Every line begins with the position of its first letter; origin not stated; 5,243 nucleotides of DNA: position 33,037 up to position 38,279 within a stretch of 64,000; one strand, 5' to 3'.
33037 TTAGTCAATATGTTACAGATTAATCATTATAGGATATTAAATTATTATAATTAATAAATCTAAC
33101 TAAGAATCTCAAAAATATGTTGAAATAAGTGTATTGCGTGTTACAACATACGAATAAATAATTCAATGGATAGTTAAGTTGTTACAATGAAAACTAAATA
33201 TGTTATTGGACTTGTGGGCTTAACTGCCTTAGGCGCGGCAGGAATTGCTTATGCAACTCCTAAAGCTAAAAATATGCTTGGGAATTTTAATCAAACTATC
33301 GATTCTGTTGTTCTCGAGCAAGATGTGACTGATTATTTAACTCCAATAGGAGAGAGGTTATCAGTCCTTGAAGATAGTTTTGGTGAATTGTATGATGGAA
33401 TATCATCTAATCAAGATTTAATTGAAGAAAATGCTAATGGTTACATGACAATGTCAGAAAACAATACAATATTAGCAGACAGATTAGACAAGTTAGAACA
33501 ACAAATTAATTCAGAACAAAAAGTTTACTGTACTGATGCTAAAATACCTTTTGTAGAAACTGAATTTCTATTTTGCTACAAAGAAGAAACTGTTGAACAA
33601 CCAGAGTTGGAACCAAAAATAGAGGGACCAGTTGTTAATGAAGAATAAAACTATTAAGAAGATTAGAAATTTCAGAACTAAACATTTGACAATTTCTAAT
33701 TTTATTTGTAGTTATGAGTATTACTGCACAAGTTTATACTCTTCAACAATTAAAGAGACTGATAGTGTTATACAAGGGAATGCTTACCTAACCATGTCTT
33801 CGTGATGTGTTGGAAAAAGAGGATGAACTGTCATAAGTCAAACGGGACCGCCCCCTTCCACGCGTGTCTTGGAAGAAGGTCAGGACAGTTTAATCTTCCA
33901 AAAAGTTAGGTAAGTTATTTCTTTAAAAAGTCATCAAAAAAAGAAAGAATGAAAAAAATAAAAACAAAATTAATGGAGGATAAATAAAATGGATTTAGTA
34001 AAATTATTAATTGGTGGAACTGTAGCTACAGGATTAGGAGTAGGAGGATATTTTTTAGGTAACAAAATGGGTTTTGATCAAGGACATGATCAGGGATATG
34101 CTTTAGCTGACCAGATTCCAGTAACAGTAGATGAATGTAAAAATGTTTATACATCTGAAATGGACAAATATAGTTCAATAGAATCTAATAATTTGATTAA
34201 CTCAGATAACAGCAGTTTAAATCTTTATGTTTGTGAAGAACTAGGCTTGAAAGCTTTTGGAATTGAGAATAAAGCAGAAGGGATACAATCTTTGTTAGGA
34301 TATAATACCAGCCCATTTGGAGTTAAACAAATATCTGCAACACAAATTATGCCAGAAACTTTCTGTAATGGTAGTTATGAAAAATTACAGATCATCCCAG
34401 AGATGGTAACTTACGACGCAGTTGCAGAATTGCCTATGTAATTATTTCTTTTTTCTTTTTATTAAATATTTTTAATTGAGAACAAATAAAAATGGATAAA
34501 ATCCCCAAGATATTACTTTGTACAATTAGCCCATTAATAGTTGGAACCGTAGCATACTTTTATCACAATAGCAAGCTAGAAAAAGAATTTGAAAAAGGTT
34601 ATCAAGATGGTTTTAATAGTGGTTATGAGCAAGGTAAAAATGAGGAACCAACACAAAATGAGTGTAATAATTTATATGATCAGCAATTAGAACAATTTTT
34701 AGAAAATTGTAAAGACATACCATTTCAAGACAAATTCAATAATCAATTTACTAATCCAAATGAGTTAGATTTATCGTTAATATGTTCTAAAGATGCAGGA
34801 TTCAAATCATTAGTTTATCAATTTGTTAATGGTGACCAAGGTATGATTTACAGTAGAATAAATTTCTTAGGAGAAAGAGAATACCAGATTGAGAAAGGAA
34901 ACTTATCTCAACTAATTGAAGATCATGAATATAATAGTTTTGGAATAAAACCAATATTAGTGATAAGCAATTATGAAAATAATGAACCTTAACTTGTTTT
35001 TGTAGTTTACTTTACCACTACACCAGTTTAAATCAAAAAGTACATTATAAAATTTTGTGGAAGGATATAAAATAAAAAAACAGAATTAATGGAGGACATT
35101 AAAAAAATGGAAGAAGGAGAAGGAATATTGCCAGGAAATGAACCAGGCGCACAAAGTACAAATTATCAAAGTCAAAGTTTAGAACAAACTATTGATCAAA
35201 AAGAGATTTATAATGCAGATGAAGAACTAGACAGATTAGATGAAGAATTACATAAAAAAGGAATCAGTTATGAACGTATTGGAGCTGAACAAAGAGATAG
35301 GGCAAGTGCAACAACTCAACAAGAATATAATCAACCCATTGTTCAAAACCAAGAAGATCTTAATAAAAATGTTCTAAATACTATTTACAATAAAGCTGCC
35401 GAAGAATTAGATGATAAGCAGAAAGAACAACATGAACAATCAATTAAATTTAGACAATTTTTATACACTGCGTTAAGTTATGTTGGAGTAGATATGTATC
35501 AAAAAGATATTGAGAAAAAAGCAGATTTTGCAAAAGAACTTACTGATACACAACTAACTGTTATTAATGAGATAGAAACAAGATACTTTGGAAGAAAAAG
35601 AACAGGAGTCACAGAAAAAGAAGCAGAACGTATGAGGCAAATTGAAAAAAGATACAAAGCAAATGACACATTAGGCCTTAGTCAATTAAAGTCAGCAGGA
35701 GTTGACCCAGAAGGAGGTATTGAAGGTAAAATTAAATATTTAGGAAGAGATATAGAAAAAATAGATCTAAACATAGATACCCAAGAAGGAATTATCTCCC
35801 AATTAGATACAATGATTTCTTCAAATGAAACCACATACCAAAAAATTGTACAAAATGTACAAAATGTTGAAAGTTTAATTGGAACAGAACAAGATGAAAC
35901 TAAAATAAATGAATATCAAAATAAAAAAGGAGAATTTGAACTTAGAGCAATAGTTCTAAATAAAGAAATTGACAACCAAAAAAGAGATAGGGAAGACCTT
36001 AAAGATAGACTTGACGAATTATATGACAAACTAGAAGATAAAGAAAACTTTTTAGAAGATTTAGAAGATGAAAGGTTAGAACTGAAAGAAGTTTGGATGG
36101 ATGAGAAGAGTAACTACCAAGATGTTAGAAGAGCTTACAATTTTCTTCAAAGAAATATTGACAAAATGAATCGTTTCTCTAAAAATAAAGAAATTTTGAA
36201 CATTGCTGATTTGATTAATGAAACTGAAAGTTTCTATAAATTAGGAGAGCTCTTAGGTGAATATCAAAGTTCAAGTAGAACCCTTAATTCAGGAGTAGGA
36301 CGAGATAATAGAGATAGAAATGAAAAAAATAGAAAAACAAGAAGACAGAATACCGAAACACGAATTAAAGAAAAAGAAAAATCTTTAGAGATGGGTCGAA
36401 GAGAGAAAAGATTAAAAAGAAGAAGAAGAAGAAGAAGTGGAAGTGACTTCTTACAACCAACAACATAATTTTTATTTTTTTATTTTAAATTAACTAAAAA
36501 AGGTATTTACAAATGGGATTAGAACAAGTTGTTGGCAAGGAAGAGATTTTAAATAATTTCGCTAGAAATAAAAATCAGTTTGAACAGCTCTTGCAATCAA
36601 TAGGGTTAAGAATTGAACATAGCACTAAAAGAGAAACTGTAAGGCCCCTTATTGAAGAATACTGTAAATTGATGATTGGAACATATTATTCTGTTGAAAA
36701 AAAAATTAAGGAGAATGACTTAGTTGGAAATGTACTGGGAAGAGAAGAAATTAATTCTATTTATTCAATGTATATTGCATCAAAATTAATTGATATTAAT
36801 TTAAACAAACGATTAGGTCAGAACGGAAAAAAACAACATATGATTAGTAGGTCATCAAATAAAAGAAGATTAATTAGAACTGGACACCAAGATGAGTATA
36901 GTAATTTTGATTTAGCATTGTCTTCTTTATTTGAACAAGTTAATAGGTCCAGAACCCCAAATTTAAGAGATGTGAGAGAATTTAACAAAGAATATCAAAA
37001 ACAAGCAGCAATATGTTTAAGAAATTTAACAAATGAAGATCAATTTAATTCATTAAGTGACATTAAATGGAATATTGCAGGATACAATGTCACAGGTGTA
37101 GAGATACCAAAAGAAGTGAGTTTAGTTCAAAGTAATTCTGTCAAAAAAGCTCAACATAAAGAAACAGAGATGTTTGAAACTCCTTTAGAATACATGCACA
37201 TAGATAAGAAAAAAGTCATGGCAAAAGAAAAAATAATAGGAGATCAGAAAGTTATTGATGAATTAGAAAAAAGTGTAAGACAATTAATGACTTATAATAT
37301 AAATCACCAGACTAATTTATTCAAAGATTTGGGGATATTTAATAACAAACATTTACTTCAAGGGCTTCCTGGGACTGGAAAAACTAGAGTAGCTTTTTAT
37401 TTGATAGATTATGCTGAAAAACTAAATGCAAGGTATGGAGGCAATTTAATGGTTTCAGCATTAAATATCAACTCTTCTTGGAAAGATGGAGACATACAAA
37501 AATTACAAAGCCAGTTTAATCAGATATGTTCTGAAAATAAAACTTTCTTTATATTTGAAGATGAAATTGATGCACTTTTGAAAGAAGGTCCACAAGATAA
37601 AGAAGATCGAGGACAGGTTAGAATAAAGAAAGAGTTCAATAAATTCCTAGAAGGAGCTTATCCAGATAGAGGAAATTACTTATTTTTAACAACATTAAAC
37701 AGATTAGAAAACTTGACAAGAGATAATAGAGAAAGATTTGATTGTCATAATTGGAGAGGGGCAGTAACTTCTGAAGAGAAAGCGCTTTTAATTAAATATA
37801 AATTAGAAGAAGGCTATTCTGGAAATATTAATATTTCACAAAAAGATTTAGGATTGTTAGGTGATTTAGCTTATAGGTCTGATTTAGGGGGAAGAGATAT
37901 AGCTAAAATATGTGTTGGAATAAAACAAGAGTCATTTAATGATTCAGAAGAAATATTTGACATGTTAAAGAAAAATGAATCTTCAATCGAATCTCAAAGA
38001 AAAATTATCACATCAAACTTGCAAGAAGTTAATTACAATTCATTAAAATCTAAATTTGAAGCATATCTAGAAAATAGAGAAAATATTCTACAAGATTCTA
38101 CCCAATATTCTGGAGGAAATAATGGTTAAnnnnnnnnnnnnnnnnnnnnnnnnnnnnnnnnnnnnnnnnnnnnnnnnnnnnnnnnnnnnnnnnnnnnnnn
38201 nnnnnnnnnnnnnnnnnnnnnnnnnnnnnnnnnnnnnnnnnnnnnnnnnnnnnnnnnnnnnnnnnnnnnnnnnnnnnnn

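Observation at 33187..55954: ~23 kb accessory island with two eukaryotic-like kinases, a PP2C-like phosphatase, two ATPases and many coiled-coil or membrane proteins: a candidate undescribed signalling or conflict system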

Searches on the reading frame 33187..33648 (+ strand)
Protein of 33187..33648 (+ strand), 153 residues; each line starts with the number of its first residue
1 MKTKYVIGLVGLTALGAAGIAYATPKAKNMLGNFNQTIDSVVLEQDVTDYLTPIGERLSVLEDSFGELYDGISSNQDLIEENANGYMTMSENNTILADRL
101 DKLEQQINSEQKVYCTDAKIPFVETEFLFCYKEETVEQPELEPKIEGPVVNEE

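Call 4: search_protein_families(library=pfam, proteins=[window:33187-33648:+], max_evalue=0.1)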
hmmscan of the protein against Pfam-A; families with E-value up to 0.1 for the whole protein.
window:33187-33648:+ (153 aa): 0 families

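Call 14: search_protein_families(library=ncbifam, proteins=[window:33187-33648:+], max_evalue=0.01)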
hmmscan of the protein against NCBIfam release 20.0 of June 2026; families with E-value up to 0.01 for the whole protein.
window:33187-33648:+ (153 aa): 0 families

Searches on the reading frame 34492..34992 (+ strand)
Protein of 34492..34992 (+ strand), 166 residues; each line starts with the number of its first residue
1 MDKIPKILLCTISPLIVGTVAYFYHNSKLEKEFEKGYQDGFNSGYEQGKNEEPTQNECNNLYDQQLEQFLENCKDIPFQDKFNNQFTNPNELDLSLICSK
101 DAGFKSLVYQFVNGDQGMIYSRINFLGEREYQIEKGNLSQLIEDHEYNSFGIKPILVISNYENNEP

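Call 4: search_protein_families(library=pfam, proteins=[window:34492-34992:+], max_evalue=0.1)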
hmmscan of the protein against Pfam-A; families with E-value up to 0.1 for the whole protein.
window:34492-34992:+ (166 aa): 1 family
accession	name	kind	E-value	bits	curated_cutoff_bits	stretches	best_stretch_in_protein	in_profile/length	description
PF09811.14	Yae1_N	-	0.079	13.1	27.5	0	30-48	7-25/39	Essential protein Yae1, N terminal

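Call 14: search_protein_families(library=ncbifam, proteins=[window:34492-34992:+], max_evalue=0.01)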
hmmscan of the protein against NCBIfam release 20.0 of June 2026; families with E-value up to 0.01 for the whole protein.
window:34492-34992:+ (166 aa): 0 families

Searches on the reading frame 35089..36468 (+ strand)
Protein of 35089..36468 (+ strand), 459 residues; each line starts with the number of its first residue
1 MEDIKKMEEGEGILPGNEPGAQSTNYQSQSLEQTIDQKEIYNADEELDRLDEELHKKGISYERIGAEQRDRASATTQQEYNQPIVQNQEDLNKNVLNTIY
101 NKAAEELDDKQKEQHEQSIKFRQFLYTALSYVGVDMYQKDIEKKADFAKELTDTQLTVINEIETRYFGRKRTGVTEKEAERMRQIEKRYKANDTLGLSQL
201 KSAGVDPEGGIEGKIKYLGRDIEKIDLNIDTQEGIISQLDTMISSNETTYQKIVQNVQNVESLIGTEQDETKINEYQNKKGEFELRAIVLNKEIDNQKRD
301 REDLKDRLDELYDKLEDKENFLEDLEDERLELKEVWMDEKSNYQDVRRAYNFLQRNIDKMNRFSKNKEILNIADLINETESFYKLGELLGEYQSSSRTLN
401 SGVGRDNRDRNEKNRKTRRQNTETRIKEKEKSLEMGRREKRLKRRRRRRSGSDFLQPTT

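Call 4: search_protein_families(library=pfam, proteins=[window:35089-36468:+], max_evalue=0.1)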
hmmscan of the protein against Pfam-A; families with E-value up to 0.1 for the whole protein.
window:35089-36468:+ (459 aa): 1 family
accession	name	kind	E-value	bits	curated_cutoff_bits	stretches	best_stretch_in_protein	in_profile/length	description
PF06428.16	Sec2p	-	0.011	16.1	28.5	1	291-340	35-84/92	GDP/GTP exchange factor Sec2p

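Call 11: search_protein_families(library=padloc, proteins=[window:35089-36468:+], max_evalue=0.01)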
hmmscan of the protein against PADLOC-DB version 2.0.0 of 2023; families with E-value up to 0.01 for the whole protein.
window:35089-36468:+ (459 aa): 0 families

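Call 12: search_protein_families(library=ncbifam, proteins=[window:35089-36468:+], max_evalue=0.01)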
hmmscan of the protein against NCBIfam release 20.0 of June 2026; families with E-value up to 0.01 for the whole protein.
window:35089-36468:+ (459 aa): 0 families

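Call 110: search_protein_families(library=phrogs, proteins=[window:35089-36468:+], max_evalue=0.01)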
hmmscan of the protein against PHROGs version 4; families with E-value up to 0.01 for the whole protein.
window:35089-36468:+ (459 aa): 0 families

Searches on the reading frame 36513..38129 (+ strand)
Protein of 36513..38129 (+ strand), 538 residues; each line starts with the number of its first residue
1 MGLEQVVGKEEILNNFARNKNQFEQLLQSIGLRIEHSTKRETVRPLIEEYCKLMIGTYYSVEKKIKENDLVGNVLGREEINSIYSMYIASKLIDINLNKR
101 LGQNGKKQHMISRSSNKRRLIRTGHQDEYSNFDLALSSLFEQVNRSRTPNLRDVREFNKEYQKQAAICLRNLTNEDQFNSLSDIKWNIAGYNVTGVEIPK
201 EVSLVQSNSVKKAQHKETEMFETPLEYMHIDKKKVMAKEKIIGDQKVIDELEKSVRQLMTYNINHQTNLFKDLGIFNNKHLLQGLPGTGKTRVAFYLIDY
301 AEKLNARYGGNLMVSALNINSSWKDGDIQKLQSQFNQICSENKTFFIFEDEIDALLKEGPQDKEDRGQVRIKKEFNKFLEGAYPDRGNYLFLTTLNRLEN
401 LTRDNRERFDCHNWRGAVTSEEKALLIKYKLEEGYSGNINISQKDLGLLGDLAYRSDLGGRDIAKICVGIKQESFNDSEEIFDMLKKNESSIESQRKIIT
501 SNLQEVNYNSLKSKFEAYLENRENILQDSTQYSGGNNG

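Call 4: search_protein_families(library=pfam, proteins=[window:36513-38129:+], max_evalue=0.1)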
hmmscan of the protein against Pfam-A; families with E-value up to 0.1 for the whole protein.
window:36513-38129:+ (538 aa): 2 families
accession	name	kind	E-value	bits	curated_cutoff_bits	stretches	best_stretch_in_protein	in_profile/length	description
PF00004.35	AAA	-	5.1e-12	46.8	21.2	1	281-412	2-126/131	ATPase family associated with various cellular activities (AAA)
PF24883.2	NPHP3_N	-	0.036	14.7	24.8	0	281-379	26-117/164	Nephrocystin 3, N-terminal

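Call 11: search_protein_families(library=padloc, proteins=[window:36513-38129:+], max_evalue=0.01)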
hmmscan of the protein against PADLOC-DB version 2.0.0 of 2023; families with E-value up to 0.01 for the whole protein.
window:36513-38129:+ (538 aa): 3 families
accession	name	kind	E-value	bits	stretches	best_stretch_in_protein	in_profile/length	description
PDLC02195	IetA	-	4.6e-05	20.9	1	246-297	106-157/395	-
PDLC02196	IetA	-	0.0013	16.2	1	247-297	93-142/374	-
PDLC04232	IetA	-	0.0026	15.2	1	237-369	77-199/330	-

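Call 12: search_protein_families(library=ncbifam, proteins=[window:36513-38129:+], max_evalue=0.01)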
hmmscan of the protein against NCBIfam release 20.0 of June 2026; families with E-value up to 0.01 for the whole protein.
window:36513-38129:+ (538 aa): 7 families
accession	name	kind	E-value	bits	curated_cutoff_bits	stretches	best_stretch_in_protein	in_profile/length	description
NF041006.2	cell_div_CdvC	equivalog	1.6e-08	33.9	650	1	220-385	86-238/370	cell division protein CdvC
TIGR01243.1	CDC48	subfamily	2.5e-08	32.7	802.65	1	205-401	144-327/733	CDC48 family AAA ATPase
NF047748.1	PrtsmActNtasePan1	equivalog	7.4e-07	28.5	750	1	200-404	112-303/405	proteasome-activating nucleotidase Pan1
NF003069.1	PRK03992.1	subfamily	1.2e-06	27.9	500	1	159-358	59-239/379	proteasome-activating nucleotidase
NF047747.1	PrtsmActNtasePan2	equivalog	1.4e-05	24.6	700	1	201-402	116-304/397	proteasome-activating nucleotidase Pan2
TIGR01242.2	TIGR01242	subfamily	0.00029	19.9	500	1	226-356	101-220/362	proteasome-activating nucleotidase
TIGR02928.1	TIGR02928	subfamily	0.002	17.1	181.3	1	236-340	2-101/366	orc1/cdc6 family replication initiation protein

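Call 13: find_encoding_contigs(protein=window:36513-38129:+, flank=10000, max_places=6)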
Protein window:36513-38129:+ (538 aa): 22 contigs read that carry it; 2 places shown.
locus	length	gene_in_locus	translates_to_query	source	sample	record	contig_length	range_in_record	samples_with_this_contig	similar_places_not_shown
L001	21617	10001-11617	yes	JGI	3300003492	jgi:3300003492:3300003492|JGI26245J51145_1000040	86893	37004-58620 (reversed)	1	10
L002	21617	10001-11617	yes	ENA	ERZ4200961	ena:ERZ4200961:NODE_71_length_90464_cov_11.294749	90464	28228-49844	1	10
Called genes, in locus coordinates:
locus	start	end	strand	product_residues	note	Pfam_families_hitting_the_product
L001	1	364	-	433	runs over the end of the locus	PF15418:DUF4625 (weak), PF10633:NPCBM_assoc (faint)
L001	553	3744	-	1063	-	PF17963:Big_9 (faint), PF18911:PKD_4 (faint), PF17803:Cadherin_4 (weak), PF05345:He_PIG (weak)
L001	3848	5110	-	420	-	-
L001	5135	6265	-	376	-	-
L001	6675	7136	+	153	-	-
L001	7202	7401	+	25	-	-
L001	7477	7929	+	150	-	-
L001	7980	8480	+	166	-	-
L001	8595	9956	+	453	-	-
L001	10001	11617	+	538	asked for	PF00004:AAA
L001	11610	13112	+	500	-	-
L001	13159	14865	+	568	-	-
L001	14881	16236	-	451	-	-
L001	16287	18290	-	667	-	PF00069:Pkinase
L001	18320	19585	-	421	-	-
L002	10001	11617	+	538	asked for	PF00004:AAA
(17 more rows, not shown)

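Call 51: search_solved_structures(query=window:36513-38129:+, max_evalue=0.001, show_alignments=1)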
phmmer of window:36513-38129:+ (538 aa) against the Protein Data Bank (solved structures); distinct sequences matched with E-value up to 0.001: 48.
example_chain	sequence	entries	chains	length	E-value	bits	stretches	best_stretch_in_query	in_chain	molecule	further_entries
5vc7_A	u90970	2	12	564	2.7e-08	36.2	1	253-402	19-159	VCP-like ATPase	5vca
4lcb_A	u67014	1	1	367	2.8e-08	36.2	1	219-451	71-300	Cell division protein CdvC, Vps4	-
6ef0_I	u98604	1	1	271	3.3e-08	36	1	227-468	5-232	26S proteasome regulatory subunit 4 homolog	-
6ef1_I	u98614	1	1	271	3.8e-08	35.8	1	228-468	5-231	26S proteasome regulatory subunit 4 homolog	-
6fvu_I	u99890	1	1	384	5.9e-08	35.1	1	226-468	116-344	26S proteasome regulatory subunit 4 homolog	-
6fvt_I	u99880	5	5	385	5.9e-08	35.1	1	226-468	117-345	26S proteasome regulatory subunit 4 homolog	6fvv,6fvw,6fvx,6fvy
35zr_B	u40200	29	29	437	8.4e-08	34.6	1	226-468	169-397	26S proteasome regulatory subunit 4 homolog | 26S protease regulatory subunit 4 homolog | RPT2 isoform 1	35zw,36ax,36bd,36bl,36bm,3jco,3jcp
6ef2_I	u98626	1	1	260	2.3e-07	33.2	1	246-468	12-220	26S proteasome regulatory subunit 4 homolog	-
1xwi_A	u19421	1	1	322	6.7e-07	31.6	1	281-445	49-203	SKD1 protein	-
7l9x_A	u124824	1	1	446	1.3e-06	30.7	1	281-438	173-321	Vacuolar protein sorting-associated protein 4B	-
2zam_A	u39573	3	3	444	1.8e-06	30.2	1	281-424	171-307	Vacuolar protein sorting-associating protein 4B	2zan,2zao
4l15_A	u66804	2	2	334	6.8e-06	28.3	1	248-428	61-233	Fidgetin-like protein 1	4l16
4lgm_A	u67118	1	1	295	1.5e-05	27.2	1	228-451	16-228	Vps4 AAA ATPase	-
2rko_A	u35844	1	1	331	1.7e-05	27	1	276-410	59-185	Vacuolar protein sorting-associated protein 4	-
6bmf_A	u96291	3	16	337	1.8e-05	27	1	275-410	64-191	Vacuolar protein sorting-associated protein 4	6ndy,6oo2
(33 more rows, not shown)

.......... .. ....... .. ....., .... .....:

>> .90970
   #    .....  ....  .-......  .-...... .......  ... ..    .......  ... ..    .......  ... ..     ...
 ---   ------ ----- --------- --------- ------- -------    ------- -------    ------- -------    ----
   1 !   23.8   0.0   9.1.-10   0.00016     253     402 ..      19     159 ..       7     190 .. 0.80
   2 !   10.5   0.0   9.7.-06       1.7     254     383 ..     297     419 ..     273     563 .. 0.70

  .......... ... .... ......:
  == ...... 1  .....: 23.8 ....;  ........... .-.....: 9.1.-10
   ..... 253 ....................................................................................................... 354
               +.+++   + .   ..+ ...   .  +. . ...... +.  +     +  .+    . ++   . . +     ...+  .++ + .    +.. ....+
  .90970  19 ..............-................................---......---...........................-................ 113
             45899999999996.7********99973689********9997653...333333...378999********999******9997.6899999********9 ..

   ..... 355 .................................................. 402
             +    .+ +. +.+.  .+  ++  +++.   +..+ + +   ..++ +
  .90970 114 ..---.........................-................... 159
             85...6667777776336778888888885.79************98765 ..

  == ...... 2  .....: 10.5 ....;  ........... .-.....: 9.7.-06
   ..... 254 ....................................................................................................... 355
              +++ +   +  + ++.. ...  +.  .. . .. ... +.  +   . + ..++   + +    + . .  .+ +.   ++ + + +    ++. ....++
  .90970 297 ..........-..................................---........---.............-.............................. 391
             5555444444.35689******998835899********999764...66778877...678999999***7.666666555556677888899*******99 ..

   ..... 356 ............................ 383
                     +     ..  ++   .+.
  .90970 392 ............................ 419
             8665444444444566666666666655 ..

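Call 80: find_homologous_proteins(query=window:36513-38129:+, max_evalue=1e-20)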
Query window:36513-38129:+ (538 aa): 1 proteins with E <= 1e-20 among 8000 candidates.
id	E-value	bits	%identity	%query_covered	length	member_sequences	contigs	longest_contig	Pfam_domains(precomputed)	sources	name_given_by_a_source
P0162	2.4e-272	922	75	100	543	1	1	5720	PF00004.36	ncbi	-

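Call 93: predict_structure(alignment_id=A7)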
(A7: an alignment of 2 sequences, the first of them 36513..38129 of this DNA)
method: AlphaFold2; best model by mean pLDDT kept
length: 538 residues; sequences in the alignment: 2
mean_pLDDT: 33.5   pTM: 0.19
mean pLDDT of the five models: 33.5, 33.0, 30.6, 30.5, 29.8
residues with pLDDT >= 90: 0; 70-90: 0; 50-70: 0; < 50: 538
segments of 3 or more residues with pLDDT < 50: 1-538
pLDDT, mean of each block of 10 residues (from residue 1): 28 33 33 29 34 33 33 31 34 34 31 29 31 36 34 40 39 32 28 28 27 29 31 30 36 41 37 34 35 40 34 31 34 33 28 33 39 38 32 32 31 33 37 31 36 31 28 31 33 35 36 41 42 38
secondary structure, 60 per line:
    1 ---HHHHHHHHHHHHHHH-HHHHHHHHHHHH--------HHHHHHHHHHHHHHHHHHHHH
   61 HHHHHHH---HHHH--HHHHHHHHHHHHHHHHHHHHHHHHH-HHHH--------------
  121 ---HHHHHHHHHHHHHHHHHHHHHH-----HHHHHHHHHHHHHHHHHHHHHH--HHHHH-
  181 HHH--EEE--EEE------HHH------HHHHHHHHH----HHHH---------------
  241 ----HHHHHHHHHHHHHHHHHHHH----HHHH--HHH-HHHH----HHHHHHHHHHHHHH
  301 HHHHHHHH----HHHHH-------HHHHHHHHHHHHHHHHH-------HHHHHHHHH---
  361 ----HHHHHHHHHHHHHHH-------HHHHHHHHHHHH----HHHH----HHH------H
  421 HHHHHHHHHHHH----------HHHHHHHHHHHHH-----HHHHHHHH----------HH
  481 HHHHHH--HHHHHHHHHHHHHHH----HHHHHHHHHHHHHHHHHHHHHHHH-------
elements in order: H4-18 H20-31 H40-67 H71-74 H77-101 H103-106 H124-145 H151-172 H175-179 E186-188 E191-193 H209-217 H222-225 H245-264 H269-272 H279-282 H287-308 H313-317 H325-341 H349-357 H365-379 H387-398 H403-406 H420-432 H443-455 H461-468 H479-486 H489-503 H508-531
